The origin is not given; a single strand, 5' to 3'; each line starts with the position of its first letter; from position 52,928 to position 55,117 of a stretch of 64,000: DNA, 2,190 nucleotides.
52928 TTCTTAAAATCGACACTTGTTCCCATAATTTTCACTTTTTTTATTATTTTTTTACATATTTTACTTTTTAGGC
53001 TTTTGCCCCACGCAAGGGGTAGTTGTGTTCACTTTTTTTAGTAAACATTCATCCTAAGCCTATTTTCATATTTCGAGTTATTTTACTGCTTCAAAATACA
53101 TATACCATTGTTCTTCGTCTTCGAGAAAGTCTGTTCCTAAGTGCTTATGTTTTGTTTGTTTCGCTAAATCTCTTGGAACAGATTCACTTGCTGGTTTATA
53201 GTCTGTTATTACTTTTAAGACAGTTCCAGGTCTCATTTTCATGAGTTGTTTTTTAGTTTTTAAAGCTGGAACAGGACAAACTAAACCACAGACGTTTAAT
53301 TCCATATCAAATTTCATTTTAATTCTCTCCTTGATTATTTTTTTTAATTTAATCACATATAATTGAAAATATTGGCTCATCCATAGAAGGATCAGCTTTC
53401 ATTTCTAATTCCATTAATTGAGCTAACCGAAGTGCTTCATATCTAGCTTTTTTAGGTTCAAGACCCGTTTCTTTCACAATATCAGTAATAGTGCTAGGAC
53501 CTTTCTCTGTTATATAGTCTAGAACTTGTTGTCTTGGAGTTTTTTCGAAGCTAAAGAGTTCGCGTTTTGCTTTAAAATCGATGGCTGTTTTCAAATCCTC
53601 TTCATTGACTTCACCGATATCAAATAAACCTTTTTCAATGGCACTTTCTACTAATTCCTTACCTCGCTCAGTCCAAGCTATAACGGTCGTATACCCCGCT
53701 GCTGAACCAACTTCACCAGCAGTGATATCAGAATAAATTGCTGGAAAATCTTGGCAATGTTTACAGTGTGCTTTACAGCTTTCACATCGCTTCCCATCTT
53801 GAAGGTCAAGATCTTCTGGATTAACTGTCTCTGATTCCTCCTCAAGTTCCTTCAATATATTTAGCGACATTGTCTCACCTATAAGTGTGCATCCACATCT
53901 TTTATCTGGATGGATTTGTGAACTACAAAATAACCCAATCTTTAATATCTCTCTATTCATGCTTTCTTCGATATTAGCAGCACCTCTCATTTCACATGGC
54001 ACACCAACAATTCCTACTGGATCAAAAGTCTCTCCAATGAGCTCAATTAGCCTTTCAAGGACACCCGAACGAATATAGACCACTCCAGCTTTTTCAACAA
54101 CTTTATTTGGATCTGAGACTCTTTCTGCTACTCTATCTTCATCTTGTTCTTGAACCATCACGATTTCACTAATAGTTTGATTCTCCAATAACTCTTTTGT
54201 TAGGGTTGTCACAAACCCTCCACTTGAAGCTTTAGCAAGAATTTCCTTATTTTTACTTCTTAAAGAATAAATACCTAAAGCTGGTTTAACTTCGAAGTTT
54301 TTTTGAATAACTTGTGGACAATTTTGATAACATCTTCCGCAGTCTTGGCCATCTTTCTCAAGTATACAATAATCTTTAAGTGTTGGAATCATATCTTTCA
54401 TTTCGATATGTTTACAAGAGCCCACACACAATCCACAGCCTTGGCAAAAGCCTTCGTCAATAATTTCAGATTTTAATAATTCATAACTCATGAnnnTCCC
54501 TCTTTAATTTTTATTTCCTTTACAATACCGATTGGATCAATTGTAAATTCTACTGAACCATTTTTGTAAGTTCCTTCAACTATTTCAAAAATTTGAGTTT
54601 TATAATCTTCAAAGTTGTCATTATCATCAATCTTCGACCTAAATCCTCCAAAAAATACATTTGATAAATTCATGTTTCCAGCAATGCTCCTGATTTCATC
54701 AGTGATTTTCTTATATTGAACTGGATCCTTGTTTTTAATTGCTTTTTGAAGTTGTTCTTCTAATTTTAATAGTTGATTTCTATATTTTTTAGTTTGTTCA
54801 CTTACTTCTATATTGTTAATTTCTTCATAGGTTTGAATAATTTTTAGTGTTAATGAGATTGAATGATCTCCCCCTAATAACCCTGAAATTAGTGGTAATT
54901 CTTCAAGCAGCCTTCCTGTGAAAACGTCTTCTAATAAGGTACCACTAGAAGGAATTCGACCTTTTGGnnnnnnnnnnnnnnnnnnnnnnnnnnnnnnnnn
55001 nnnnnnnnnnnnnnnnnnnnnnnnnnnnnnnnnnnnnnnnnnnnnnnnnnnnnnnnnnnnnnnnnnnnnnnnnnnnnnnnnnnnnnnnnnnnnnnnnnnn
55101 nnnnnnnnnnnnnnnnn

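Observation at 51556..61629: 10-kb sulfur-relay / Hdr supercluster: tusA-dsrEFH-dsrE3-like-hdrC1B1A-mvhD-X-Y-tusA-hdrC2B2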

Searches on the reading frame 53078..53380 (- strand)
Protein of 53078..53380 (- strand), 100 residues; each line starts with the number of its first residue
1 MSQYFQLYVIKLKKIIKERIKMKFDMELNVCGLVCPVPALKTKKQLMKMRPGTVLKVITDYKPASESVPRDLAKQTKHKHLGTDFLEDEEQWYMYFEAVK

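Call 4: search_protein_families(library=pfam, proteins=[window:53078-53380:-], max_evalue=0.01)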
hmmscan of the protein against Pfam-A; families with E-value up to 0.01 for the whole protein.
window:53078-53380:- (100 aa): 1 family
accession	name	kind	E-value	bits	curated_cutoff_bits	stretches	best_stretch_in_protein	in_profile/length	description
PF01206.22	TusA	-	7.9e-17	61.3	28.6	1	26-92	1-64/70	Sulfurtransferase TusA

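Call 6: search_protein_families(library=ncbifam, proteins=[window:53078-53380:-], max_evalue=0.001)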
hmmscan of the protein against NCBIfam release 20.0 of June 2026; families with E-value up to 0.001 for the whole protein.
window:53078-53380:- (100 aa): 4 families
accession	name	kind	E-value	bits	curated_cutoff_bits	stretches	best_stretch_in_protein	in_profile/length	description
NF008242.0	PRK11018.1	equivalog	7.9e-09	35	79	1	21-75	4-58/78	sulfurtransferase-like selenium metabolism protein YedF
NF001423.0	PRK00299.1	equivalog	6.2e-07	29.2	78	1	19-69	3-53/82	sulfurtransferase TusA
TIGR03527.1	selenium_YedF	equivalog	2.1e-06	27.7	110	1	28-76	1-49/194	sulfurtransferase-like selenium metabolism protein YedF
NF041048.1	TusA_like_YeeD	exception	0.00034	20.2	147.5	1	28-76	4-52/72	thiosulfate utilization sulfurtransferase TsuB/YeeD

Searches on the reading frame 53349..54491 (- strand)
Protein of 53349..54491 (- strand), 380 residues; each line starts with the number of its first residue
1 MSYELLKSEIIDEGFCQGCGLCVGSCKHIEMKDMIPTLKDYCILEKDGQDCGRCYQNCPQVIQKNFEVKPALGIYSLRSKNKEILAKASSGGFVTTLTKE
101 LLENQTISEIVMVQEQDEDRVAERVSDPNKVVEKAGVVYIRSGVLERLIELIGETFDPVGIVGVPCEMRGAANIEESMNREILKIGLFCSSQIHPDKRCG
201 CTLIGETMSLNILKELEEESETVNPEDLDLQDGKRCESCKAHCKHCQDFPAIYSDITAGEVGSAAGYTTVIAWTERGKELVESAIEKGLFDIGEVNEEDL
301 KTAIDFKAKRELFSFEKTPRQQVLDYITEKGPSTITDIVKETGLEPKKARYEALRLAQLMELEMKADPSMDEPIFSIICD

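Call 4: search_protein_families(library=pfam, proteins=[window:53349-54491:-], max_evalue=0.01)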
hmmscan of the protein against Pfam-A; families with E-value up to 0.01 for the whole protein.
window:53349-54491:- (380 aa): 5 families
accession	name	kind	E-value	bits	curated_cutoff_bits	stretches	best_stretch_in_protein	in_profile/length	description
PF04432.18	FrhB_FdhB_C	-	1.4e-19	70.9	23.3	1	159-297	4-149/150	Coenzyme F420 hydrogenase/dehydrogenase, beta subunit C terminus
PF04422.18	FrhB_FdhB_N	-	8e-12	45.6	22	1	75-146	2-75/78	Coenzyme F420 hydrogenase/dehydrogenase, beta subunit N-term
PF12797.12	Fer4_2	-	0.0039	17.5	24.5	1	10-27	4-21/22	4Fe-4S binding domain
PF13237.11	Fer4_10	-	0.0051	17.1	25.5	0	50-65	11-29/53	4Fe-4S dicluster domain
PF12838.12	Fer4_7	-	0.0066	17.3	27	0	16-60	2-50/52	4Fe-4S dicluster domain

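Call 6: search_protein_families(library=ncbifam, proteins=[window:53349-54491:-], max_evalue=0.001)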
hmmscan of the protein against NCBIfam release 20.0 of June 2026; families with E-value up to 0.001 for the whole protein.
window:53349-54491:- (380 aa): 6 families
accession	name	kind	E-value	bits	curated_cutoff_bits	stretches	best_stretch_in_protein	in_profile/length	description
NF006807.0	PRK09325.1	subfamily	1.1e-27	96.8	269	1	74-299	10-250/283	coenzyme F420-reducing hydrogenase subunit beta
NF040616.1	F420_dehyd_FpoF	exception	2.4e-21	76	475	1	9-284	6-293/337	F420H2 dehydrogenase subunit FpoF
TIGR03289.1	frhB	equivalog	7e-20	71.2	331.5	1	74-298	7-246/275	coenzyme F420 hydrogenase subunit beta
NF006808.0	PRK09326.1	equivalog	5.6e-19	68.2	444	1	9-285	7-295/341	F420H2 dehydrogenase subunit F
TIGR03294.1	FrhG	equivalog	1.2e-05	25.2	245.5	1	8-65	168-222/228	coenzyme F420 hydrogenase subunit gamma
NF010368.0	PRK13795.1-3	equivalog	0.00048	18.5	588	1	15-61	588-630/635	hypothetical protein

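Call 75: search_solved_structures(query=window:53349-54491:-, max_evalue=0.01, show_alignments=1)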
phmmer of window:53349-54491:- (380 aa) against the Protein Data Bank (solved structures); distinct sequences matched with E-value up to 0.01: 13.
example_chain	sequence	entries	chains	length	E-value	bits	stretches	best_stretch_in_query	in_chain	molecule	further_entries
8rja_E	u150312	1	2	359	1.7e-24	89.9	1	3-312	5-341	Coenzyme F420 hydrogenase/dehydrogenase, beta subunit C terminus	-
7np8_A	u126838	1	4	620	3e-22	82.5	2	3-174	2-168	Coenzyme F420-dependent sulfite reductase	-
7npa_A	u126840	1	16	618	1.2e-18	70.7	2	3-174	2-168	Coenzyme F420-dependent sulfite reductase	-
8riu_B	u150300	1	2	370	3.2e-16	62.7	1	6-311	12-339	Coenzyme F420 hydrogenase/dehydrogenase, beta subunit C terminus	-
9tn7_A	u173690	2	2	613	8.6e-16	61.3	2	6-174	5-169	Coenzyme F420 hydrogenase/dehydrogenase beta subunit domain protein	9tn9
3zfs_C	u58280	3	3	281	2.4e-12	49.9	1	74-300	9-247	F420-REDUCING HYDROGENASE, SUBUNIT BETA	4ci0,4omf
9r51_B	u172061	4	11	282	2.8e-12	49.7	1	74-319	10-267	F420-reducing [NiFe]-hydrogenase from Methanothermococcus thermolithotrophicus subunit bet | F420-reducing [NiFe]-hydrogenase from Methanothermococcus thermolit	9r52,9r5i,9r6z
6qii_B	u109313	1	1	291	3.1e-12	49.6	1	75-311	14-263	Coenzyme F420 hydrogenase subunit beta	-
6qgr_B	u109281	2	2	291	3.2e-12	49.5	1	75-311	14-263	Coenzyme F420 hydrogenase subunit beta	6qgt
7bkb_E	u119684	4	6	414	1.1e-06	31.3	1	79-315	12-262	Formate dehydrogenase, beta subunit (F420)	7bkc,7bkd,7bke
8rvu_E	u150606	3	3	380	2.4e-06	30.2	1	78-315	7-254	Formate dehydrogenase, beta subunit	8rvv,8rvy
9t1s_M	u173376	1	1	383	5.2e-06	29.1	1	74-297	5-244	formate dehydrogenase (coenzyme F420)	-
5dqr_A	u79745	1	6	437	0.001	21.6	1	87-189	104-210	7-hydroxymethyl chlorophyll a reductase, chloroplastic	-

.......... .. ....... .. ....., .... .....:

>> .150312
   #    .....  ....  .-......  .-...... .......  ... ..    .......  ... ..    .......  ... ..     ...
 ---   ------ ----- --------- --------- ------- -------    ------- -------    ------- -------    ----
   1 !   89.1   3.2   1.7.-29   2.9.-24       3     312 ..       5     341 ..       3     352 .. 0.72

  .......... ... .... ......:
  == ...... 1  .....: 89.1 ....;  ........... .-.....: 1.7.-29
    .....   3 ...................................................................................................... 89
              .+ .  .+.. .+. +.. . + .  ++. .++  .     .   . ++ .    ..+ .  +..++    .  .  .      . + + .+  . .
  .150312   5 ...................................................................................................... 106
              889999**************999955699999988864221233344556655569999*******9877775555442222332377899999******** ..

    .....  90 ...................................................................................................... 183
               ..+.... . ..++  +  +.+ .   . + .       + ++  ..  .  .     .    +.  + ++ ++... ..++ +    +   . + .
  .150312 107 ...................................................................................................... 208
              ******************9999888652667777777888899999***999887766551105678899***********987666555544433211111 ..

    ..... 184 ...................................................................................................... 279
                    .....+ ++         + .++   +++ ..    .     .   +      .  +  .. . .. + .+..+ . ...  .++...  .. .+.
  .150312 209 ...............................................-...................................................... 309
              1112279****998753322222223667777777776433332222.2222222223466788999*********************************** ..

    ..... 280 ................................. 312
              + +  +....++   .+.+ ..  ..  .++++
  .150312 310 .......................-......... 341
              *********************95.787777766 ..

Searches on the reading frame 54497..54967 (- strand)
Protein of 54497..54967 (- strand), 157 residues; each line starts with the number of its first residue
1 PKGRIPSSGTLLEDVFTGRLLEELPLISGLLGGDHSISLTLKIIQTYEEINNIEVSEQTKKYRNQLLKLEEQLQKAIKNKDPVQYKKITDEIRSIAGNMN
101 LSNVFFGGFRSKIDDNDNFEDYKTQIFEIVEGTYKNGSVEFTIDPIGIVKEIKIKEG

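Call 68: predict_structure(alignment_id=A4)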
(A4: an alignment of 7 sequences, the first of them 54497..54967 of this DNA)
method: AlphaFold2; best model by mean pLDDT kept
length: 157 residues; sequences in the alignment: 7
mean_pLDDT: 60.3   pTM: 0.55
mean pLDDT of the five models: 60.3, 57.7, 53.0, 52.8, 49.9
residues with pLDDT >= 90: 2; 70-90: 56; 50-70: 51; < 50: 48
segments of 3 or more residues with pLDDT < 50: 1-8, 98-136
pLDDT, mean of each block of 10 residues (from residue 1): 39 61 64 71 73 76 86 84 81 63 31 35 30 46 62 61
secondary structure, 60 per line:
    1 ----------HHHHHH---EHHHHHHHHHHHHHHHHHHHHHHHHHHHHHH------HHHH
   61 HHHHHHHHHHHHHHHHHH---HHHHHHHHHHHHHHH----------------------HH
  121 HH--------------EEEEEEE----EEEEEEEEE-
elements in order: H11-16 H21-50 H57-78 H82-96 H119-122 E137-143 E148-156

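Call 73: fold_search(model_id=the predicted structure, library=pdb)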
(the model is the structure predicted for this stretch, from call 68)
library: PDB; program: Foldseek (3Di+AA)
matches with E <= 10: 182; with E <= 0.001: 0
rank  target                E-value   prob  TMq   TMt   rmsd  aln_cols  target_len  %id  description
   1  9grx_7                1.4e+00  0.25  0.28  0.30   6.9        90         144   17  NDH-PSI-LHCI supercomplex from S. oleracea (released 2025-02-12)
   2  8j5k_Q                1.7e+00  0.28  0.26  0.28   7.2        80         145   14  Structural insights into photosystem II supercomplex and trimeric FCP antennae of a centric diatom Cyclotella meneghin (released 2023-12-20)
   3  7vd5_Q                1.7e+00  0.28  0.27  0.28   6.7        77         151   14  Structure of C2S2M2-type PSII-FCPII supercomplex from diatom (released 2022-03-02)
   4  8bw9_B                1.7e+00  0.09  0.30  0.19  12.6       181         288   14  Cryo-EM structure of the RAF activating complex KSR-MEK-CNK-HYP (released 2024-02-21)
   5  2qka_A                1.9e+00  0.80  0.22  0.18   1.2        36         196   25  Structural and Kinetic Study of the Differences between Human and E.coli Manganese Superoxide Dismutases (released 2008-07-29)
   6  5jno_B                2.1e+00  0.44  0.23  0.56   3.4        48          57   19  Crystal structure of the BD1-NTPR complex from BEND3 and PICH (released 2017-09-13)
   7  7wff_h                2.1e+00  0.16  0.25  0.26   7.2        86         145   15  Subcomplexes B,M and L in the Cylic electron transfer supercomplex NDH-PSI from Arabidopsis (released 2022-03-16)
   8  8xr6_Q                2.4e+00  0.30  0.31  0.34   6.9        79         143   18  Cryo-EM structure of cryptophyte photosystem II (released 2024-06-19)
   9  7a73                  2.4e+00  0.25  0.30  0.16   5.8        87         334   16  Crystal structure of the two-domain cyclophilinA from Anabaena sp. (released 2021-10-06)
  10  9bvy_A                2.4e+00  0.08  0.28  0.22  16.9       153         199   14  Neutron Structure of Peroxide-Soaked Tyr34Phe MnSOD (released 2025-03-12)
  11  8tn1_A                2.6e+00  0.18  0.26  0.27   7.4        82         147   13  De novo designed protein binds poly ADP ribose polymerase inhibitors (PARPi) - apo (released 2024-04-24)
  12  8ftm_B                2.7e+00  0.30  0.24  0.05  13.1        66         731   18  Setx-ssRNA-ADP-SO4 complex (released 2023-10-25)
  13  2mwq_MODEL_1_A        2.7e+00  0.28  0.29  0.30   6.6        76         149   17  Solution structure of PsbQ from spinacia oleracea (released 2015-07-29)
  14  8tow_Q                2.9e+00  0.25  0.32  0.41   6.5        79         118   15  Structure of a mutated photosystem II complex reveals perturbation of the oxygen-evolving complex (released 2024-06-19)
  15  3c3t_A                2.9e+00  0.25  0.25  0.20  11.5        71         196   18  Role of a Glutamate Bridge Spanning the Dimeric Interface of Human Manganese Superoxide Dismutase (released 2008-04-22)
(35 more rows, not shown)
